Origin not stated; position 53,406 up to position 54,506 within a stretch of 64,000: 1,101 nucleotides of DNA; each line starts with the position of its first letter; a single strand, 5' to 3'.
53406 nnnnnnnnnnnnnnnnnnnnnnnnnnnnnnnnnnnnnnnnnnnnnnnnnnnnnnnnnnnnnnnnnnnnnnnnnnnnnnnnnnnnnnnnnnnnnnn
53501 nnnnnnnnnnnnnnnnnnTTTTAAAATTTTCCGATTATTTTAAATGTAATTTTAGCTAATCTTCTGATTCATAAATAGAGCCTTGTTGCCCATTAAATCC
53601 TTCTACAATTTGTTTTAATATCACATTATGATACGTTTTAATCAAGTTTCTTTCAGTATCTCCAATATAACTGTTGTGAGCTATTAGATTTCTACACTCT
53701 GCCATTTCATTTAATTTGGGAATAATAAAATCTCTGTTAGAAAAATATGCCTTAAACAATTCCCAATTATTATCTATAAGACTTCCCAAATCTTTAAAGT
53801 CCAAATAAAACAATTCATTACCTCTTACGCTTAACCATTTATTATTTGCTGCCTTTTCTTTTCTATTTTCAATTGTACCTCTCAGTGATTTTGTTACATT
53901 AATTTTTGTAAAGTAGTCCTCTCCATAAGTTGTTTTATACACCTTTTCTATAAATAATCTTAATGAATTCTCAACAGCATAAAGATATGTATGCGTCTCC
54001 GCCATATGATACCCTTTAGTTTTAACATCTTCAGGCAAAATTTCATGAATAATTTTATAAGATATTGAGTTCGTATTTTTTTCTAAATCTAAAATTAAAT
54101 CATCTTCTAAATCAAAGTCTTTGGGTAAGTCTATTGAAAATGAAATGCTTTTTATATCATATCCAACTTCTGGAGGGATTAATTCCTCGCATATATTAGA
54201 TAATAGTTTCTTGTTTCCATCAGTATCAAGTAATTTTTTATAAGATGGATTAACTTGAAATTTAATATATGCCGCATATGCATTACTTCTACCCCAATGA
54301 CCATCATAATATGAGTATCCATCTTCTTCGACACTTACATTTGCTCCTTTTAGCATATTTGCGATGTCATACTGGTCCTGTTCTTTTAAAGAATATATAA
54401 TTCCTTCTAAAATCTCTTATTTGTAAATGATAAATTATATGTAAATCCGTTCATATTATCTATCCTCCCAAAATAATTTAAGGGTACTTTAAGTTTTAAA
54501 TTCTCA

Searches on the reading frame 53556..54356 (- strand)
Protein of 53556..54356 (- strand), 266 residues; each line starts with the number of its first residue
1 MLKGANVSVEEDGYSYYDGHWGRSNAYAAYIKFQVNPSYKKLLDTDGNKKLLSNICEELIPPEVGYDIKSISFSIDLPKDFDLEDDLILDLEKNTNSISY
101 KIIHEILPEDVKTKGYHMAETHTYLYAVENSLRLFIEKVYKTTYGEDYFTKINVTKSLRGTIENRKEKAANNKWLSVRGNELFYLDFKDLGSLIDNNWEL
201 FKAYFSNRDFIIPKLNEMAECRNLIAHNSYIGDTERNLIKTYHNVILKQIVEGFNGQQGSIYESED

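Call 3: search_protein_families(library=pfam, proteins=[window:53556-54356:-], max_evalue=1)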
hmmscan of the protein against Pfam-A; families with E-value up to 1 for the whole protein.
window:53556-54356:- (266 aa): 2 families
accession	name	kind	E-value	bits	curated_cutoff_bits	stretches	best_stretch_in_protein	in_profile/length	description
PF18731.6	HEPN_Swt1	-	3.4e-07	31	27.5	1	125-233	3-97/115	Swt1-like HEPN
PF18735.6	HEPN_RiboL-PSP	-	0.00014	22.3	28.4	1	136-248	46-180/191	RiboL-PSP-HEPN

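Call 4: search_protein_families(library=padloc, proteins=[window:53556-54356:-], max_evalue=1)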
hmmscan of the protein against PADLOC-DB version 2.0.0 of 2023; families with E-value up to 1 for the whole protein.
window:53556-54356:- (266 aa): 3 families
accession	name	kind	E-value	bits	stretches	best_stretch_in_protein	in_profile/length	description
PDLC04592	PDC-M34B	-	5e-29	99.3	1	93-243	33-183/192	-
PDLC04591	PDC-M34B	-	2.2e-19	68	1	89-235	22-169/185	-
PDLC04590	PDC-M34B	-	1.1e-09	36.4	1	117-237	12-132/147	-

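Call 5: search_protein_families(library=ncbifam, proteins=[window:53556-54356:-], max_evalue=1)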
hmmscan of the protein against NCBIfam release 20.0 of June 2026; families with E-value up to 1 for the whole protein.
window:53556-54356:- (266 aa): 1 family
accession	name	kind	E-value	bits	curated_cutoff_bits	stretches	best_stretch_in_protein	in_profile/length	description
NF003363.0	PRK04439.1-2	equivalog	0.2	10.4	557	1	86-172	171-251/403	methionine adenosyltransferase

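Call 7: search_protein_families(library=phrogs, proteins=[window:53556-54356:-], max_evalue=1)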
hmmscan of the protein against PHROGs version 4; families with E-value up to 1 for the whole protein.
window:53556-54356:- (266 aa): 2 families
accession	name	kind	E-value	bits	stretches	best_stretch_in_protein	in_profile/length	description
phrog_11323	-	unknown function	0.019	16.1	1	137-176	38-80/130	-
phrog_1582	-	unknown function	0.11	13.2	1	219-251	71-103/121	-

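Call 9: find_homologous_proteins(query=window:53556-54356:-)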
Query window:53556-54356:- (266 aa): 369 proteins with E <= 0.001 among 872 candidates; the best 120 are listed.
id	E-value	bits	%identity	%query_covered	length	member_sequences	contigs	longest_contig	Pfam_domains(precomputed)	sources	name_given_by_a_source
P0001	3.0e-174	596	100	100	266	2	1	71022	PF18731.7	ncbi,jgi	ncbi:MAG: Swt1 family HEPN domain-containing protein [Tissierellaceae bacterium]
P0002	4.1e-152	523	91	97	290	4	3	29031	PF18731.7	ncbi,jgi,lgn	-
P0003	5.5e-137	474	82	95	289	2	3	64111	PF18731.7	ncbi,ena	-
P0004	5.1e-129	448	78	97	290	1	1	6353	PF18731.7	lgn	-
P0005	5.4e-123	428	74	95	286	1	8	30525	PF18731.7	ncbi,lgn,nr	ncbi:MAG: Swt1 family HEPN domain-containing protein [Paludibacter sp.]|nr:Swt1 family HEPN domain-c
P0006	1.2e-122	427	76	94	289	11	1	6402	PF18731.7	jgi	jgi:hypothetical protein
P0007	3.7e-118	412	72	94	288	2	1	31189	PF18731.7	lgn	-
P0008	5.7e-118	411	73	95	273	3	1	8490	PF18731.7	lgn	-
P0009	6.2e-117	408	71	97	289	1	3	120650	PF18731.7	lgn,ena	-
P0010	5.0e-116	405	72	95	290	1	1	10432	PF18731.7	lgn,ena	-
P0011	1.1e-115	404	71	95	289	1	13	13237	PF18731.7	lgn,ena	-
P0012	1.2e-115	404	68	95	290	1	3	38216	PF18731.7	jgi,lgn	jgi:hypothetical protein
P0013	1.3e-115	404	72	95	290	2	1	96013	PF18731.7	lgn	-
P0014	2.9e-115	402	72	96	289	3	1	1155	PF18731.7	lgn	-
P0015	4.1e-115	402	71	95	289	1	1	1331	PF18731.7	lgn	-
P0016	4.6e-115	402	71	95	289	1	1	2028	PF18731.7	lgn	-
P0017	1.2e-114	400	71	94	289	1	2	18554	PF18731.7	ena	-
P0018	1.3e-114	400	68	94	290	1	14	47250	PF18731.7,PF18735.7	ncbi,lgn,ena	-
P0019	1.5e-114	400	71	96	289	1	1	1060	PF18731.7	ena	-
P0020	1.8e-114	400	67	95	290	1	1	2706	PF18731.7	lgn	-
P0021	2.8e-114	399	68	94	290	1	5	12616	PF18731.7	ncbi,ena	-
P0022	4.7e-114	398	66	97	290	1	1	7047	PF18731.7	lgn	-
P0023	1.4e-113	397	68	94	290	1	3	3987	PF18731.7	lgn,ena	-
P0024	1.4e-113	397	67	95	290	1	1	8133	PF18731.7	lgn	-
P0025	1.6e-113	397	70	96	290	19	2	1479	PF18731.7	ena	-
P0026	1.9e-113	396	70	95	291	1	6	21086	PF18731.7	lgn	-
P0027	2.0e-113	396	69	95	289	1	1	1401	PF18731.7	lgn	-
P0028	2.2e-113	396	68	94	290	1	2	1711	PF18731.7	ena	-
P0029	3.2e-113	396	68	94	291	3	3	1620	PF18731.7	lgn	-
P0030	7.3e-113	395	65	97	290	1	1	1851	PF18731.7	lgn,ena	-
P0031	8.5e-113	394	65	97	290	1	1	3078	PF18731.7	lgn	-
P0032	8.6e-113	394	68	94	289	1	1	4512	PF18731.7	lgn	-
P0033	3.1e-112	393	65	95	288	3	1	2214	PF18731.7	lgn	-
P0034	4.0e-112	392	70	95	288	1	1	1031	PF18731.7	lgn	-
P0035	4.6e-112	392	68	94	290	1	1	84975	PF18731.7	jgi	jgi:hypothetical protein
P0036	1.4e-111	390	67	94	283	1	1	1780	PF18731.7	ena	-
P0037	1.5e-111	390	65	95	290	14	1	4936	PF18731.7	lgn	-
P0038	1.5e-111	390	65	97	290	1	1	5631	PF18731.7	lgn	-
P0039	1.8e-111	390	67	95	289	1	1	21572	PF18731.7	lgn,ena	-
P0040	2.4e-111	390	65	95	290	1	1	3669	PF18731.7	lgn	-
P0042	2.6e-110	386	66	94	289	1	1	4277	PF18731.7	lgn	-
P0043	3.0e-110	386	69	94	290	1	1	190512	PF18731.7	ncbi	-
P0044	3.1e-110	386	68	95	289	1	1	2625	PF18731.7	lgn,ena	-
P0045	3.1e-110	386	67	94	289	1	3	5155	PF18731.7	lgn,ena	-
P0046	3.9e-110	386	65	94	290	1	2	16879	PF18731.7,PF18735.7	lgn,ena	-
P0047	4.1e-110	386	66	95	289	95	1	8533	PF18731.7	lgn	-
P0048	5.4e-110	385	66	94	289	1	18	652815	PF18731.7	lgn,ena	-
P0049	6.0e-110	385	66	94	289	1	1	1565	PF18731.7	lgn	-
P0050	9.9e-110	384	68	96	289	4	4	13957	PF18731.7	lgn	-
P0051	1.0e-109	384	66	94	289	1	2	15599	PF18731.7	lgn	-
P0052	1.2e-109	384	64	94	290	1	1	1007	PF18731.7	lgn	-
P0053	1.3e-109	384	66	94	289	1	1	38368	PF18731.7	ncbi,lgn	-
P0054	1.3e-109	384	66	94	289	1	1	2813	PF18731.7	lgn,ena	-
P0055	1.6e-109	384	66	94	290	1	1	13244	PF18731.7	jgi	jgi:hypothetical protein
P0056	1.7e-109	384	68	95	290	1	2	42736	PF18731.7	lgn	-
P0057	1.8e-109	383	67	94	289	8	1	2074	PF18731.7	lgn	-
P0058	1.9e-109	383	66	94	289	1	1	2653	PF18731.7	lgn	-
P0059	3.3e-109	383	66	94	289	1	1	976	PF18731.7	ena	-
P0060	4.5e-109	382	66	94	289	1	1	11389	PF18731.7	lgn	-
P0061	6.6e-109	382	65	96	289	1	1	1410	PF18731.7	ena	-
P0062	1.2e-108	381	65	96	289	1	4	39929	PF18731.7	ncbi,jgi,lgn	jgi:hypothetical protein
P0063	1.3e-108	381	66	94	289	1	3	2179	PF18731.7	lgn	-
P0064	1.4e-108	381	69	94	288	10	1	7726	PF18731.7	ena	-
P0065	1.4e-108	381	64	96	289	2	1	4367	PF18731.7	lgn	-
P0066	1.8e-108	380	66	94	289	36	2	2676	PF18731.7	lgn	-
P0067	3.8e-108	379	65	94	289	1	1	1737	PF18731.7,PF18735.7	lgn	-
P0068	3.9e-108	379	66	94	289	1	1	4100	PF18731.7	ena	-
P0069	3.9e-108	379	66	94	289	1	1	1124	PF18731.7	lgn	-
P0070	3.9e-108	379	66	94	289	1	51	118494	PF18731.7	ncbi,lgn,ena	-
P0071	4.0e-108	379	66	94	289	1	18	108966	PF18731.7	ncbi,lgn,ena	-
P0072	4.0e-108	379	66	94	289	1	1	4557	PF18731.7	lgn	-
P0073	4.0e-108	379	66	94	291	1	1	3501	PF18731.7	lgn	-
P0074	6.2e-108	378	64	96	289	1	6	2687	PF18731.7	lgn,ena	-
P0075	6.8e-108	378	66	94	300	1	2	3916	PF18731.7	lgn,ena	-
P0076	8.3e-108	378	66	94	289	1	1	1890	PF18731.7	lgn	-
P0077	1.0e-107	378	65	94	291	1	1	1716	PF18731.7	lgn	-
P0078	1.0e-107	378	64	97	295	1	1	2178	PF18731.7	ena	-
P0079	1.1e-107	378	69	94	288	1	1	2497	PF18731.7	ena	-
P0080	1.1e-107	378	66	94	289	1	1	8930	PF18731.7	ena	-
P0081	1.3e-107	377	69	94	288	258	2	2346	PF18731.7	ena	-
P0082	1.4e-107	377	65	94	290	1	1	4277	PF18731.7,PF18735.7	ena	-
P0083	2.0e-107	377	67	96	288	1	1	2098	PF18731.7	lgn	-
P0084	2.9e-107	376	65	94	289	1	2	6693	PF18731.7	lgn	-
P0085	5.6e-107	375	65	94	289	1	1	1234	PF18731.7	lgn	-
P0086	5.9e-107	375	64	96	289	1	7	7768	PF18731.7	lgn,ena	-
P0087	7.4e-107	375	68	94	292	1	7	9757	PF18731.7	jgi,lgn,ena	-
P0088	1.1e-106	374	64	96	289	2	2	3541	PF18731.7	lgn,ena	-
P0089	1.3e-106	374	64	95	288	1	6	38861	PF18731.7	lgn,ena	-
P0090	1.5e-106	374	62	95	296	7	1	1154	PF18731.7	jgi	jgi:hypothetical protein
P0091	1.8e-106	374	67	96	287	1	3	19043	PF18731.7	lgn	-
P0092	1.9e-106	374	66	94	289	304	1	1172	PF18731.7,PF18735.7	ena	-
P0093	2.1e-106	373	64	96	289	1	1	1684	PF18731.7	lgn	-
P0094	2.2e-106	373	63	97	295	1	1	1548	PF18731.7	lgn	-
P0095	2.2e-106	373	66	94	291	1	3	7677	PF18731.7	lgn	-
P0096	2.4e-106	373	67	96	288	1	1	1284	PF18731.7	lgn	-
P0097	2.8e-106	373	61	95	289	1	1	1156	PF18731.7,PF18735.7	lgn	-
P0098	2.9e-106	373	64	96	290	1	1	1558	PF18731.7,PF18735.7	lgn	-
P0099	3.1e-106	373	63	97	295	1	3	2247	PF18731.7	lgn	-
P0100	3.4e-106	373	68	94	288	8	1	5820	PF18731.7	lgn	-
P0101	4.9e-106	372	61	95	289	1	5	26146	PF18731.7,PF18735.7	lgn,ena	-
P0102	4.9e-106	372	64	96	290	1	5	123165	PF18731.7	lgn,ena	-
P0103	5.2e-106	372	64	96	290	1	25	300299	PF18731.7,PF18735.7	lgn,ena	-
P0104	7.3e-106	372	63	96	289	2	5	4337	PF18731.7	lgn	-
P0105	7.3e-106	372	64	94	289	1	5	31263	PF18731.7,PF18735.7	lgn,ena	-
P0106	8.4e-106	371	64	94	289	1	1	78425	PF18731.7,PF18735.7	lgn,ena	-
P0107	9.1e-106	371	64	94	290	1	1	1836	PF18731.7,PF18735.7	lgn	-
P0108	1.6e-105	370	64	96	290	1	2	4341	PF18731.7,PF18735.7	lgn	-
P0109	1.7e-105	370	64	94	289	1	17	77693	PF18731.7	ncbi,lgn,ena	-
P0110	2.0e-105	370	66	94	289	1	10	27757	PF18731.7,PF18735.7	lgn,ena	-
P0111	2.0e-105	370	66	94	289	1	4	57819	PF18731.7,PF18735.7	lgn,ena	-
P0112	2.3e-105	370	64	96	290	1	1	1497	PF18731.7,PF18735.7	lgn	-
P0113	3.4e-105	369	65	94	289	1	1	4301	PF18731.7,PF18735.7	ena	-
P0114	3.8e-105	369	64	94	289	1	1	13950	PF18731.7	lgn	-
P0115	3.0e-104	366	66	95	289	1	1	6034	PF18731.7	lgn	-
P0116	4.7e-104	366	66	94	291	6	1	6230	PF18731.7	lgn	-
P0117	8.7e-104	365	62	96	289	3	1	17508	PF18731.7,PF18735.7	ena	-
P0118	9.7e-104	365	63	96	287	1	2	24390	PF18731.7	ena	-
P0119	1.1e-103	364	64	94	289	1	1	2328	PF18731.7,PF18735.7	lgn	-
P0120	2.2e-103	364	64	94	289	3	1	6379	PF18731.7,PF18735.7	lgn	-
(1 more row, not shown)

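Call 21: find_related_loci(query=A1, collection=genome_contigs, flank=8000)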
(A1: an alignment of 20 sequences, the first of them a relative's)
Query A1 (290 aa) in genome_contigs; peptide patterns used: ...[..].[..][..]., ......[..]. (x = any residue, [..] = any of these).
141 stretches matched a pattern; 22 encode a relative of the query (tblastn E <= 1e-3); 22 distinct loci.
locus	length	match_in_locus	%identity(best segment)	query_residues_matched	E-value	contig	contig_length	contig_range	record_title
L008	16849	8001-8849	76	1-283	3e-147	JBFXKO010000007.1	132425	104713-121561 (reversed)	MAG: Sedimentibacter sp. isolate CA_2019_TPIn_77 NODE_467_length_132425_cov_7.873838_TPIn, whole genome shotgun sequence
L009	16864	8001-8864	72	1-289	5e-143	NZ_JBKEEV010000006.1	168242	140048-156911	MAG: Clostridium sp. isolate UW_FK_CLOS1_1 LacMBR1_d7_pb51, whole genome shotgun sequence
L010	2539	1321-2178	76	1-286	8e-151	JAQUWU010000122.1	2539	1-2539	MAG: Paludibacter sp. isolate STD2_198 NODE_220808_length_2539_cov_11.324212_Sandtown_D2, whole genome shotgun sequence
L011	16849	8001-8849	76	1-283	8e-141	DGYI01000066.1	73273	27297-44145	MAG TPA_asm: Firmicutes bacterium UBA5010 UBA5010_contig_148, whole genome shotgun sequence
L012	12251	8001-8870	67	1-290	5e-140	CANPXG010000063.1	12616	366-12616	MAG: uncultured Clostridia bacterium isolate Lapin-003-2__bin74 genome assembly, contig: Lapin-003-2__NODE_4486_length_1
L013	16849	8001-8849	76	1-283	3e-140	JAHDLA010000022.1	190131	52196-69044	MAG: Sedimentibacter sp. isolate LM3-B4.1 k141_94321, whole genome shotgun sequence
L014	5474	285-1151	71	1-290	2e-140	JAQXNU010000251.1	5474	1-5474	MAG: Clostridiales bacterium isolate SUG1361 k141_845208, whole genome shotgun sequence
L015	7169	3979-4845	71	1-290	3e-139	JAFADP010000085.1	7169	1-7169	MAG: Bacillota bacterium isolate OH_SBB_8 k127_982926, whole genome shotgun sequence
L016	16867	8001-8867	71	1-290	3e-139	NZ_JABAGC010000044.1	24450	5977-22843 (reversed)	Clostridium sp. SM-530-WT-3G Contig_44, whole genome shotgun sequence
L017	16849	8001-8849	72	1-283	1e-132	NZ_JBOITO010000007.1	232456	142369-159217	MAG: Clostridium sp. isolate Enrichment1 NODE_14_length_232456_cov_284.881909, whole genome shotgun sequence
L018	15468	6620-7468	67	1-283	2e-132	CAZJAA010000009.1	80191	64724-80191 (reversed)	MAG TPA_asm: uncultured Lachnospiraceae bacterium isolate SRP350583_co1_479 genome assembly, contig: NODE_389_length_801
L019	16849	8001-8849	66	1-283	4e-130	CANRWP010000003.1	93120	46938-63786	MAG TPA_asm: uncultured bacterium isolate SRR15730538_bin.42_metawrap_v1.3_MAG genome assembly, contig: NODE.398_length_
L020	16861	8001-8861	67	1-287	2e-133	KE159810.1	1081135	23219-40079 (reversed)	Lachnospiraceae bacterium 10-1 genomic scaffold acPFo-supercont1.2, whole genome shotgun sequence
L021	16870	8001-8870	61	1-289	3e-118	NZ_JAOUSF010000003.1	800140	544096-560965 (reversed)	Perspicuibacillus lycopersici strain JCM 19140 TSA8126_3, whole genome shotgun sequence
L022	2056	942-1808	58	1-288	5e-123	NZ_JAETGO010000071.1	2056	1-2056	Sporosalibacterium faouarense strain SOL3f37 425, whole genome shotgun sequence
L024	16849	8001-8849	68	1-283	2e-134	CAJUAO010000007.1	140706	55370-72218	MAG TPA_asm: uncultured Lachnospiraceae bacterium isolate MGBC119292 genome assembly, contig: MGBC119292.7, whole genome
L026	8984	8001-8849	66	1-283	3e-133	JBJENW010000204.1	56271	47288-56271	MAG: Lachnospiraceae bacterium isolate PUUB16_bin.009 NODE_370_length_56271_cov_28.296695, whole genome shotgun sequence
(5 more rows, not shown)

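Call 24: search_protein_families(library=pfam, proteins=[L008:8883-9647:+, L019:7372-7983:+, L026:7484-8008:+, L016:6272-7933:+, L012:8870-9733:+, L019:6330-7340:+, L024:5821-7365:+, L024:4091-5788:+, L009:8918-10318:+, L010:427-1302:+], max_evalue=0.01)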
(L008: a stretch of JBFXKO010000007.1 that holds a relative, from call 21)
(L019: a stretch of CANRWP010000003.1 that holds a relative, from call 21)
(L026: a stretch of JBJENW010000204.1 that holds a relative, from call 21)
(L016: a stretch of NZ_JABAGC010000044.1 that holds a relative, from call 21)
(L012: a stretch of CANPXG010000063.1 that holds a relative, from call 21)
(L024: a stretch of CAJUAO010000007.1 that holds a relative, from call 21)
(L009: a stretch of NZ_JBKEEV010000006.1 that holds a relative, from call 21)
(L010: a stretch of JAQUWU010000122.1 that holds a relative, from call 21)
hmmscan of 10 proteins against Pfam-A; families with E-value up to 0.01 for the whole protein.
L008:8883-9647:+ (254 aa): 0 families

L019:7372-7983:+ (203 aa): 1 family
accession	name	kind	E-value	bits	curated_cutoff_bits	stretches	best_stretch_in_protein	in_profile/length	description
PF09688.15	Wx5_PLAF3D7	-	0.0011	19.5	25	1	42-138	38-129/144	Protein of unknown function (Wx5_PLAF3D7)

L026:7484-8008:+ (174 aa): 0 families

L016:6272-7933:+ (553 aa): 4 families
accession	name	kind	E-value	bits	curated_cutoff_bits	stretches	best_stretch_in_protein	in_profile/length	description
PF00239.26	Resolvase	-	5.1e-39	134.1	23.3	1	7-156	1-145/145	Resolvase, N terminal domain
PF07508.19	Recombinase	-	1e-25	90.4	21.1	1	187-288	2-101/102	Recombinase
PF13408.12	Zn_ribbon_recom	-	2.9e-12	47.2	25.3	1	302-367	1-57/58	Recombinase zinc beta ribbon domain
PF04606.18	Ogr_Delta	-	0.0012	19.1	26.3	1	308-340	1-30/47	Ogr/Delta-like zinc finger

L012:8870-9733:+ (287 aa): 1 family
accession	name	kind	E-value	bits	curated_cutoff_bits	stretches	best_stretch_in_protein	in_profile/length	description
PF09509.15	Hypoth_Ymh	-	8.8e-41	139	25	1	158-277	2-119/119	Protein of unknown function (Hypoth_ymh)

L019:6330-7340:+ (336 aa): 2 families
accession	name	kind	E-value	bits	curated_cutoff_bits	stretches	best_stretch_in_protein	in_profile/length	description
PF06250.17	YhcG_C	-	3.7e-56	189.8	32.5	1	171-322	3-156/157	YhcG PDDEXK nuclease domain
PF17761.7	DUF1016_N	-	3.7e-42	144.1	32.8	1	14-149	2-137/137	DUF1016 N-terminal domain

L024:5821-7365:+ (514 aa): 0 families

L024:4091-5788:+ (565 aa): 1 family
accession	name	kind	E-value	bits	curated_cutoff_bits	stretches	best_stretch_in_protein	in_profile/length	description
PF03235.19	GmrSD_N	-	2e-31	110.1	33.2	1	14-270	2-198/199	GmrSD restriction endonuclease, N-terminal domain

L009:8918-10318:+ (466 aa): 1 family
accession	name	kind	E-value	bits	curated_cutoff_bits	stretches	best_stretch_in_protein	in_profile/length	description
PF13289.12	SIR2_2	-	3.3e-18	66.6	24.5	1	143-249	3-114/141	SIR2-like domain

L010:427-1302:+ (291 aa): 1 family
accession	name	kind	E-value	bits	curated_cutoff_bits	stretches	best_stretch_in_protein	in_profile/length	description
PF04471.18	Mrr_cat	-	4.4e-07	30.5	21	1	151-256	6-112/115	Restriction endonuclease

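Call 25: search_protein_families(library=padloc, proteins=[L008:8883-9647:+, L019:7372-7983:+, L026:7484-8008:+, L016:6272-7933:+, L012:8870-9733:+, L019:6330-7340:+, L024:5821-7365:+, L024:4091-5788:+, L009:8918-10318:+, L010:427-1302:+], max_evalue=0.01)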
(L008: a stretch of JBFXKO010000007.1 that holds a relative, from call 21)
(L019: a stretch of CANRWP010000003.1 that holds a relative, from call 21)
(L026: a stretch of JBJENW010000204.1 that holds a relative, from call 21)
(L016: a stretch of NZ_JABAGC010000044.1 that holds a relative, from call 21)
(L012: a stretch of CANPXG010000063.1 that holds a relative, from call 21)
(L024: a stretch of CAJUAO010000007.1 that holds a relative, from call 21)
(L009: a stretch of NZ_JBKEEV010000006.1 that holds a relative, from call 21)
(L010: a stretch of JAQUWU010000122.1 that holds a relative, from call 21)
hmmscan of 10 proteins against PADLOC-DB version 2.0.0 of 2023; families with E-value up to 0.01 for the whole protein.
L008:8883-9647:+ (254 aa): 0 families

L019:7372-7983:+ (203 aa): 1 family
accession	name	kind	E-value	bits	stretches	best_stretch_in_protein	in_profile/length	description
PDLC00597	ZorA1|ZorA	-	0.0043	13.8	1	44-118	583-657/683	MotA/ExbB/TolQ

L026:7484-8008:+ (174 aa): 0 families

L016:6272-7933:+ (553 aa): 3 families
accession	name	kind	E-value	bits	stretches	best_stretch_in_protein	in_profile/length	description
PDLC02668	DndD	-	0.00031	17.8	1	379-508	216-340/659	DndD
PDLC03859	LmuB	-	0.00037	17.8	1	173-521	198-474/611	-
PDLC03924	MkoC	-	0.0028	13.8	1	354-518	376-534/1136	-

L012:8870-9733:+ (287 aa): 3 families
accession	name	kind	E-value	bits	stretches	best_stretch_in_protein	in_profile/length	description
PDLC03987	PD-Lambda-3_B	-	7.1e-63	210.4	1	11-283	7-266/270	-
PDLC03988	PD-Lambda-3_B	-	3.3e-41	139.1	1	11-234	7-217/222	-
PDLC02412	Aga_HEPN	-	3.8e-14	50.5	1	162-278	257-377/382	Class II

L019:6330-7340:+ (336 aa): 30 families (the best 25 are shown)
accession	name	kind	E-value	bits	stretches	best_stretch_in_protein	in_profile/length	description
PDLC04795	PDC-S02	-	1.4e-127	423.7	1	7-333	24-351/357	-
PDLC04831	PDC-S02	-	1.7e-110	367.7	1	7-327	11-332/346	-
PDLC04807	PDC-S02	-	2.9e-96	320.7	1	9-329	15-342/351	-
PDLC04822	PDC-S02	-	7.2e-96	319.2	1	9-293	12-293/294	-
PDLC04803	PDC-S02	-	1.9e-95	317.6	1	72-329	7-261/269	-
PDLC04810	PDC-S02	-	4.2e-95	317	1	7-332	11-350/355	-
PDLC04813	PDC-S02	-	2.2e-69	230.8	1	170-333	6-169/175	-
PDLC04801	PDC-S02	-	9.5e-54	180.5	2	9-161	13-165/205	-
PDLC04826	PDC-S02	-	2.4e-51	172.5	1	7-212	11-217/222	-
PDLC04827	PDC-S02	-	3.3e-46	155.8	1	7-224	10-231/234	-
PDLC04820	PDC-S02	-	5.4e-43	145.3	1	11-321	30-315/332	-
PDLC04794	PDC-S02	-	1.1e-33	114.2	1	9-104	3-98/108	-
PDLC04821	PDC-S02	-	2.9e-33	112.9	1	9-124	12-127/133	-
PDLC04798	PDC-S02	-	2.3e-31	107.6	1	154-313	34-192/222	-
PDLC04817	PDC-S02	-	3.5e-31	106.8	2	13-199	14-207/286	-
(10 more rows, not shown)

L024:5821-7365:+ (514 aa): 0 families

L024:4091-5788:+ (565 aa): 16 families
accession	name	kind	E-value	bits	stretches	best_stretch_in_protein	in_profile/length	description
PDLC04151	HEC-05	-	1.4e-104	349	1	3-564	20-593/600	-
PDLC04150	HEC-05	-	7.5e-85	283.9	1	9-564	6-581/583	-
PDLC04152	HEC-05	-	1.9e-43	146.9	1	3-564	1-562/566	-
PDLC04153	HEC-05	-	1.1e-28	97.9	2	11-161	7-152/621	-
PDLC04709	PDC-M55C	-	2.1e-14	51.1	1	14-126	18-112/554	-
PDLC02792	SspE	-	6.1e-08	29.5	1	9-119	9-105/771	SspE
PDLC03877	NsnA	-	9.7e-08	29.7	1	10-66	50-108/385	-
PDLC02785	SspE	-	9.9e-08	28.7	2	19-123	15-114/785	SspE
PDLC02693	Orf5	-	7.6e-07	26.5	1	23-49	7-33/543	Orf5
PDLC04154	HEC-06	-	8e-07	26.1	1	20-48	18-47/569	-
PDLC04155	HEC-06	-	1.4e-06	25.1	1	18-48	14-44/562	-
PDLC02790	SspE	-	6.2e-06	22.5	1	24-144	15-123/776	SspE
PDLC02695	Orf5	-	1.2e-05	21.9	0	22-46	17-41/601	Orf5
PDLC02700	Orf5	-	3.8e-05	20.6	1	19-48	6-36/555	Orf5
PDLC04157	HEC-06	-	4.4e-05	20.3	1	18-48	16-46/558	-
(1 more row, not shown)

L009:8918-10318:+ (466 aa): 6 families
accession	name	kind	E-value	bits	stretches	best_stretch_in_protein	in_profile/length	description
PDLC04968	PDC-S25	-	1.3e-17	62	1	38-237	27-238/517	-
PDLC00407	ThsA1|ThsA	-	6.7e-14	49.4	1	21-285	7-254/478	STALD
PDLC00409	ThsA1|ThsA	-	8.3e-12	43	1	17-256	4-225/242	STALD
PDLC03856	LmuA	-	2.7e-09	34.7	1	23-238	4-215/433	-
PDLC04967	PDC-S25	-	2.9e-09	34.5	1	126-245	134-257/528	-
PDLC04084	SIR2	-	0.00085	16.7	0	11-71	18-71/414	-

L010:427-1302:+ (291 aa): 0 families
